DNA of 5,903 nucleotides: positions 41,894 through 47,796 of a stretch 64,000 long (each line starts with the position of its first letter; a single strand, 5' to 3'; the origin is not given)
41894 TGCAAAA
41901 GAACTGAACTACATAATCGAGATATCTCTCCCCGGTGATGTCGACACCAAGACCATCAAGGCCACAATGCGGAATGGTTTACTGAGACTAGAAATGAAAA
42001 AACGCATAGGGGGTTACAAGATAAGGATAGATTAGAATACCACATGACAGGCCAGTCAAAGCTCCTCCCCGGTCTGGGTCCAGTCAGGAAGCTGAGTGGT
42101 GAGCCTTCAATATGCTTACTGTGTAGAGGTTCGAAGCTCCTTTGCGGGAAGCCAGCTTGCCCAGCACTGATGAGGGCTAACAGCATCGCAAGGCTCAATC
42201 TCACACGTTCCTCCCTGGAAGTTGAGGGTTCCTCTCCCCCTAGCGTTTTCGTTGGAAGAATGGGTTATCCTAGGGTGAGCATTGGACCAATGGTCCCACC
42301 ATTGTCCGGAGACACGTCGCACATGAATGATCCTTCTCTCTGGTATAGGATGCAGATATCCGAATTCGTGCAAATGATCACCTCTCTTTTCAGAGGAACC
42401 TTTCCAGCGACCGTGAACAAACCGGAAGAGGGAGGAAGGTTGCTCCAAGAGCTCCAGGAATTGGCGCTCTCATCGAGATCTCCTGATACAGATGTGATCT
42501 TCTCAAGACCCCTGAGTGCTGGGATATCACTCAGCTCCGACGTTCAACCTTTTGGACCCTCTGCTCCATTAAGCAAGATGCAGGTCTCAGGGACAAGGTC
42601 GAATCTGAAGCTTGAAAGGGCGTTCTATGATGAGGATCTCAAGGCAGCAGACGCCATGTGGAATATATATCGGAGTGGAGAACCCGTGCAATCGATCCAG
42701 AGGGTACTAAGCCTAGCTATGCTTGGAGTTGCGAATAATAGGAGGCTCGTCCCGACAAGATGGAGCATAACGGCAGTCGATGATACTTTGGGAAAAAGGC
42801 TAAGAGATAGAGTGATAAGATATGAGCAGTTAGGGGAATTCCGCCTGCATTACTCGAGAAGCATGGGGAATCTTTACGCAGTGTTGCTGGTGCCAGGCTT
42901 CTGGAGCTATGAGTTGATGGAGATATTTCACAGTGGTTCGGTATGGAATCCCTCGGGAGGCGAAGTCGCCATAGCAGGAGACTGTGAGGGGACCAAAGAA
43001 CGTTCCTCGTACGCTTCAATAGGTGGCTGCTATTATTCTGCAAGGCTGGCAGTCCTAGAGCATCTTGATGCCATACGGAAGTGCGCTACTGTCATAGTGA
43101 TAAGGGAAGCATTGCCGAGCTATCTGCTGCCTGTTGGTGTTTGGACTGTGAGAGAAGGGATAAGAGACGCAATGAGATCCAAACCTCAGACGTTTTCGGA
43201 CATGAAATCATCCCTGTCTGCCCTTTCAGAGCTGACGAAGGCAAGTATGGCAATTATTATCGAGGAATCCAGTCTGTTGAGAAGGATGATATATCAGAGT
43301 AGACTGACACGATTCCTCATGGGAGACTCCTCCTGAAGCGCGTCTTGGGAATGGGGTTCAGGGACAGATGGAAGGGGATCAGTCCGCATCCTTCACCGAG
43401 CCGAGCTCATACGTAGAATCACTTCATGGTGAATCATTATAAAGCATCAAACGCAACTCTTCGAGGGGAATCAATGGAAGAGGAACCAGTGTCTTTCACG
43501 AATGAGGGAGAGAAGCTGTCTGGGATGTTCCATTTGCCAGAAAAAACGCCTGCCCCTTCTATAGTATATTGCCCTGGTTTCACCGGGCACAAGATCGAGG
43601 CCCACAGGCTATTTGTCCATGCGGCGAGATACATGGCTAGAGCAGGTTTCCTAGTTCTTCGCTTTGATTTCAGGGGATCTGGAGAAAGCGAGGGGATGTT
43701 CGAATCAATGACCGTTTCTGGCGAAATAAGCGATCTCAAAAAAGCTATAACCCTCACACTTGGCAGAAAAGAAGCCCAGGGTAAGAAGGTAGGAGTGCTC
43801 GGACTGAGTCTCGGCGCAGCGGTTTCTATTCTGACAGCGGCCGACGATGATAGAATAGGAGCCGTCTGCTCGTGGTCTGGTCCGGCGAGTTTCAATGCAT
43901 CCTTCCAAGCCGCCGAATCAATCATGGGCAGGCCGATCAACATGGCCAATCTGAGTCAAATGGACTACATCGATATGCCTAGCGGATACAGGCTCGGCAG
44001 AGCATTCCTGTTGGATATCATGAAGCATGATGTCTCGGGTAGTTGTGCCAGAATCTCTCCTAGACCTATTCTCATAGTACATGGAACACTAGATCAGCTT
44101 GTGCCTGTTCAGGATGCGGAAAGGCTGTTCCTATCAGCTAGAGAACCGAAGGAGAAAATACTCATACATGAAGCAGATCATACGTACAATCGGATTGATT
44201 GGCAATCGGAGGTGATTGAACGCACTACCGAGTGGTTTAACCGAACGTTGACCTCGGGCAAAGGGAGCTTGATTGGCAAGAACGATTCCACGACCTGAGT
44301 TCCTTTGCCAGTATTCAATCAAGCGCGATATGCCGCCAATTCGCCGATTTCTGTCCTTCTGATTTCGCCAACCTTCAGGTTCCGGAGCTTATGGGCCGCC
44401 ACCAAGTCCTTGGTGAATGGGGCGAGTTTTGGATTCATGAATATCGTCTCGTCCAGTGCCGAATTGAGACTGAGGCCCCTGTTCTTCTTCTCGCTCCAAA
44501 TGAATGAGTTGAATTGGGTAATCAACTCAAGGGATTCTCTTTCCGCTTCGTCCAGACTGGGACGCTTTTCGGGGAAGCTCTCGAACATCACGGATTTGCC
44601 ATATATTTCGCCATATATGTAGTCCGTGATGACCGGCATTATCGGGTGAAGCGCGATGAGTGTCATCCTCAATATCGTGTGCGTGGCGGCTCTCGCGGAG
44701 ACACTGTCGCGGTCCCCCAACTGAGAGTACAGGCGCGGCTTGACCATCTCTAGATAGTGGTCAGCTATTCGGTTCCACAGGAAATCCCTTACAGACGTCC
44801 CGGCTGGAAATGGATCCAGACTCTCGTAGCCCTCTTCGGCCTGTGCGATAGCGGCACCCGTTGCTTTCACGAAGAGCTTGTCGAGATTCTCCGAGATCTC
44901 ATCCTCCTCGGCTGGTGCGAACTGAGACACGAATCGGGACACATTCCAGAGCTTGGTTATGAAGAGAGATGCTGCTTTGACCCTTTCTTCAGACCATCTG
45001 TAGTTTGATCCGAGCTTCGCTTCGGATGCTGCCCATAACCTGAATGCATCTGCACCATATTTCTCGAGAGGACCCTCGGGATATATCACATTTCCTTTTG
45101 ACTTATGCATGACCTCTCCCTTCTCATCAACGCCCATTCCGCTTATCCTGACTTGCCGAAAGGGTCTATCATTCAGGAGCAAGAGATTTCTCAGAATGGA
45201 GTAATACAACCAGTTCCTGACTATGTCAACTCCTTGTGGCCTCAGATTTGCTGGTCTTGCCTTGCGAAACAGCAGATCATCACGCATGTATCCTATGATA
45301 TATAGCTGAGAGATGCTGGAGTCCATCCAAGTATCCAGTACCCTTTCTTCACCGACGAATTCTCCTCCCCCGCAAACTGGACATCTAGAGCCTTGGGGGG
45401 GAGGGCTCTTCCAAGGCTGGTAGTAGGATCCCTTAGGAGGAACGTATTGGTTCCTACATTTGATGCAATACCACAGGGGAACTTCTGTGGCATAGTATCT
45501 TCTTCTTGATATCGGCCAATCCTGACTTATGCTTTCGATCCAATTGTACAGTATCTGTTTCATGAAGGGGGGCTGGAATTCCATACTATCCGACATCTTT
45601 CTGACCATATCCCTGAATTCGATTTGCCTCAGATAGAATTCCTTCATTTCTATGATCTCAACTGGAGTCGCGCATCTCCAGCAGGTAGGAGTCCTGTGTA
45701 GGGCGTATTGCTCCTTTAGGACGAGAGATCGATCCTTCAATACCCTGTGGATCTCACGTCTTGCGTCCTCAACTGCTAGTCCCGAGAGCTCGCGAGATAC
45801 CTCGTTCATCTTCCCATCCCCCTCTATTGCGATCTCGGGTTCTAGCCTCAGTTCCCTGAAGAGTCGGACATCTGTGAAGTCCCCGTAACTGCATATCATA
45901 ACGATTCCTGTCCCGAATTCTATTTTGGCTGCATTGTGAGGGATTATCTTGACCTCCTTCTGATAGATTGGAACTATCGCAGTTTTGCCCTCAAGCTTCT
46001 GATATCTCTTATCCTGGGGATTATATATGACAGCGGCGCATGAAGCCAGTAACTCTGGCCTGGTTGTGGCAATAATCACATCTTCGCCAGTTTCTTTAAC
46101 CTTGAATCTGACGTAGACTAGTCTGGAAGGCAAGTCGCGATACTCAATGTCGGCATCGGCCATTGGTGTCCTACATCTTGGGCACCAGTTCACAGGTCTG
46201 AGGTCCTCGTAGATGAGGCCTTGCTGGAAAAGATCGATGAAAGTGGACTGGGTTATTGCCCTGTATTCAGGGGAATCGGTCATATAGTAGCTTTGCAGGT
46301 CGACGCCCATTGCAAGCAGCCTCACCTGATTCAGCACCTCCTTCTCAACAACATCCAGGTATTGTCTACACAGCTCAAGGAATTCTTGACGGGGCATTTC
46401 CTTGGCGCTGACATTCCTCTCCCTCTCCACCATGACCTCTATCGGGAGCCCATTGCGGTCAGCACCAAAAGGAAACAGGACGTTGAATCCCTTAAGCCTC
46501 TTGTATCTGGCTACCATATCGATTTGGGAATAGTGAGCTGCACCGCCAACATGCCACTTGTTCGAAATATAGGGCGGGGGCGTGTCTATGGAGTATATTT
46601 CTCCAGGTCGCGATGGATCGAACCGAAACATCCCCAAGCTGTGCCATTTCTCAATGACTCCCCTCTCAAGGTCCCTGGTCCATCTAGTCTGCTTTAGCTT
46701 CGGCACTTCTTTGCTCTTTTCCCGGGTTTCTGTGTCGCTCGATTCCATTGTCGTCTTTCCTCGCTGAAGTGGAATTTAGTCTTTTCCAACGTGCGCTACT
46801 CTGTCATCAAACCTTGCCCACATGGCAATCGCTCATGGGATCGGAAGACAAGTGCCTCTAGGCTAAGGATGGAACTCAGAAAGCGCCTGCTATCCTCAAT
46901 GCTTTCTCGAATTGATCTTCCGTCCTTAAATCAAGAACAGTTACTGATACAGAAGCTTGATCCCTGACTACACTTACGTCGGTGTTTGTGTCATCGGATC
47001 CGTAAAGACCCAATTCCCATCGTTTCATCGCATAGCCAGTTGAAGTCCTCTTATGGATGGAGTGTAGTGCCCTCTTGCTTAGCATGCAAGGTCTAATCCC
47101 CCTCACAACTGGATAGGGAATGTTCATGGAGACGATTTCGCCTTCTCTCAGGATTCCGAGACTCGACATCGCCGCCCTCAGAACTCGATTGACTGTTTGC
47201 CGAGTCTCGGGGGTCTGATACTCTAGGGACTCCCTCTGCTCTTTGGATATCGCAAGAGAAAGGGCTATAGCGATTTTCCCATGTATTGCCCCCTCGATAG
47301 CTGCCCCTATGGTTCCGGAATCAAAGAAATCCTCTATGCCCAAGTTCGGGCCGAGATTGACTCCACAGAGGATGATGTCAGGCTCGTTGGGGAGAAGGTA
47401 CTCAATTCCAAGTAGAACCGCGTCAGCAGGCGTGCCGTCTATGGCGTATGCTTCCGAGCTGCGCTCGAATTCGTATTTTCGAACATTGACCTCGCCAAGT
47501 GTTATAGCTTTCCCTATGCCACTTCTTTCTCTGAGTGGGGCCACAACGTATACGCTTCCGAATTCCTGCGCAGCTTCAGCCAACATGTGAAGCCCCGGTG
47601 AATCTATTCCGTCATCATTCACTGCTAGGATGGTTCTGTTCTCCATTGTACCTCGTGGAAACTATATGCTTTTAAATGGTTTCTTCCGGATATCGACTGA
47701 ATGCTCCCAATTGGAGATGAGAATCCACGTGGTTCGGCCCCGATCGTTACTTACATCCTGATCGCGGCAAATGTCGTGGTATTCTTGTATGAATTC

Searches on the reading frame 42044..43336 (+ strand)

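Call 16: search_protein_families(library=ncbifam, proteins=[window:42044-43336:+], max_evalue=0.001)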
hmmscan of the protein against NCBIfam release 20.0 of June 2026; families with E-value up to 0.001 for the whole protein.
window:42044-43336:+ (430 aa): 1 family
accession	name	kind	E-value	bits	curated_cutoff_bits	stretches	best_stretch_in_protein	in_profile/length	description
NF041387.1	DNArepr_NreA_Halo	equivalog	2.1e-70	237.9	700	1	56-413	45-408/417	DNA repair protein NreA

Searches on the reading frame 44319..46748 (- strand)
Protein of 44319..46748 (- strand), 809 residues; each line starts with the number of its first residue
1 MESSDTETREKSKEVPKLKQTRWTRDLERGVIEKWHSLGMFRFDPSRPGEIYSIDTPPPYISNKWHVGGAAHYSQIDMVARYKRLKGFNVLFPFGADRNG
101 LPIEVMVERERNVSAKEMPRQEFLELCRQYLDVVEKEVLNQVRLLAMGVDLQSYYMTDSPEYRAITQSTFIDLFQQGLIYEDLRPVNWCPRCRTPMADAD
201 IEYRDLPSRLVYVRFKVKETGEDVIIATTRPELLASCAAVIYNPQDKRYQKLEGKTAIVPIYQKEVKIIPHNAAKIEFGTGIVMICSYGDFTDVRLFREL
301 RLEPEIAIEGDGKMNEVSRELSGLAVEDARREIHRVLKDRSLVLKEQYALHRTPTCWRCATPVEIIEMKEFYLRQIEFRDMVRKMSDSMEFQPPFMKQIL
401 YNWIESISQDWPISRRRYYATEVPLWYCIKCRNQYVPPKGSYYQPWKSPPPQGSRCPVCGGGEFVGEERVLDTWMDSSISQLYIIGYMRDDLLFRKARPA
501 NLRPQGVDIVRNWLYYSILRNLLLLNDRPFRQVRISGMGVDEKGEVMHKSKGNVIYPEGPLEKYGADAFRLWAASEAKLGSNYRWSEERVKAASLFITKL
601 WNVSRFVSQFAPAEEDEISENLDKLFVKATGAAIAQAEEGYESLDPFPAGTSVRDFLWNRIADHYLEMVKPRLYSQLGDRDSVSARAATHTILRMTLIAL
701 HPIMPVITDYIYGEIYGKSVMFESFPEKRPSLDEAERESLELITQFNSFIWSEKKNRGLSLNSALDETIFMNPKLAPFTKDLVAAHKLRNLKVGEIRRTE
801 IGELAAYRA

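Call 54: find_homologous_proteins(query=window:44319-46748:-, max_evalue=1e-50)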
Query window:44319-46748:- (809 aa): 7882 proteins with E <= 1e-50 among 8000 candidates; the best 120 are listed.
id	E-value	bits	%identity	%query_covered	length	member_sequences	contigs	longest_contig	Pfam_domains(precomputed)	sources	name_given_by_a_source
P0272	0.0e+0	1876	100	100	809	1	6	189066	PF09334.18,PF08264.20,PF00133.29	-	-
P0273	0.0e+0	1201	61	99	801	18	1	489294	PF09334.18,PF08264.20,PF00133.29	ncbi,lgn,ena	-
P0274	0.0e+0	1197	61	99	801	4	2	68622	PF09334.18,PF08264.20,PF00133.29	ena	-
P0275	0.0e+0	1184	60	98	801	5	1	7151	PF09334.18,PF08264.20,PF00133.29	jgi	jgi:valyl-tRNA synthetase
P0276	0.0e+0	1178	63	96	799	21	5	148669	PF09334.18,PF08264.20,PF00133.29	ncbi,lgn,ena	ncbi:MAG: valine--tRNA ligase [Thermoproteota archaeon]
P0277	0.0e+0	1164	60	98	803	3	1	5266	PF09334.18,PF08264.20,PF00133.29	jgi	-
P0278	0.0e+0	1163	60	98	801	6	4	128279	PF09334.18,PF08264.20,PF00133.29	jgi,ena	-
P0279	0.0e+0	1159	59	98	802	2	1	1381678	PF09334.18,PF08264.20,PF00133.29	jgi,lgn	-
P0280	2.5e-298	1010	55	96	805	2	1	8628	PF09334.18,PF08264.20,PF00133.29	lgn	-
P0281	5.4e-295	999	56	96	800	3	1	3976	PF09334.18,PF08264.20,PF13603.13,PF00133.29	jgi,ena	-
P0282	1.2e-294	998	55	96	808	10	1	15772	PF09334.18,PF08264.20,PF00133.29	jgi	-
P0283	3.6e-293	993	55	98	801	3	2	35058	PF09334.18,PF08264.20,PF00133.29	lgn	-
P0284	3.0e-292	990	55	96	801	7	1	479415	PF09334.18,PF08264.20,PF13603.13,PF00133.29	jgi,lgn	jgi:valyl-tRNA synthetase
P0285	1.2e-290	984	54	96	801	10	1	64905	PF09334.18,PF08264.20,PF13603.13,PF00133.29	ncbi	ncbi:MAG: valine--tRNA ligase [Thermoproteota archaeon]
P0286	4.1e-290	983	53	97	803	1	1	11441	PF09334.18,PF08264.20,PF00133.29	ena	-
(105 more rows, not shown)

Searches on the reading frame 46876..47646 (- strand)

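Call 16: search_protein_families(library=ncbifam, proteins=[window:46876-47646:-], max_evalue=0.001)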
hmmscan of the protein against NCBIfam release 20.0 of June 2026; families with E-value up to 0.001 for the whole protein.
window:46876-47646:- (256 aa): 13 families
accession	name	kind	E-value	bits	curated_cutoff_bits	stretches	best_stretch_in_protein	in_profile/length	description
NF001491.0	PRK00346.2-1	equivalog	1.5e-47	162.1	290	1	4-245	3-252/266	5'/3'-nucleotidase SurE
TIGR00087.1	surE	equivalog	2e-46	158.4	135.1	1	5-240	2-249/252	5'/3'-nucleotidase SurE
NF001490.0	PRK00346.1-4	equivalog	4.8e-44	150.4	233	1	5-246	2-243/254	5'/3'-nucleotidase SurE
NF001492.0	PRK00346.2-2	equivalog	3.3e-40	137.9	271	1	2-239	2-242/261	5'/3'-nucleotidase SurE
NF001493.0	PRK00346.2-3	equivalog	6.8e-37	127.5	230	1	5-181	6-178/269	5'/3'-nucleotidase SurE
NF001489.0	PRK00346.1-3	equivalog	2.1e-36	125.6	295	1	6-245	3-237/250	5'/3'-nucleotidase SurE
NF010544.0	PRK13934.1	equivalog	1e-35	123.2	325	1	5-242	2-241/266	stationary phase survival protein SurE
NF010545.0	PRK13935.1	equivalog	3.1e-35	121.6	365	1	6-239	3-233/254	stationary phase survival protein SurE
NF010542.0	PRK13932.1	equivalog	3.8e-33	114.8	436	1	5-186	11-187/261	stationary phase survival protein SurE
NF001494.0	PRK00346.2-4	equivalog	9.2e-33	113.8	313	1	4-246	2-250/259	5'/3'-nucleotidase SurE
NF001488.0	PRK00346.1-1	equivalog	1e-32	113.5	396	1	6-239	3-228/253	5'/3'-nucleotidase SurE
NF010543.0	PRK13933.1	equivalog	1e-31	110.4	280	1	6-228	3-225/253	stationary phase survival protein SurE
NF010541.0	PRK13931.1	equivalog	1.5e-26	93.4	422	1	6-184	3-186/261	5'/3'-nucleotidase SurE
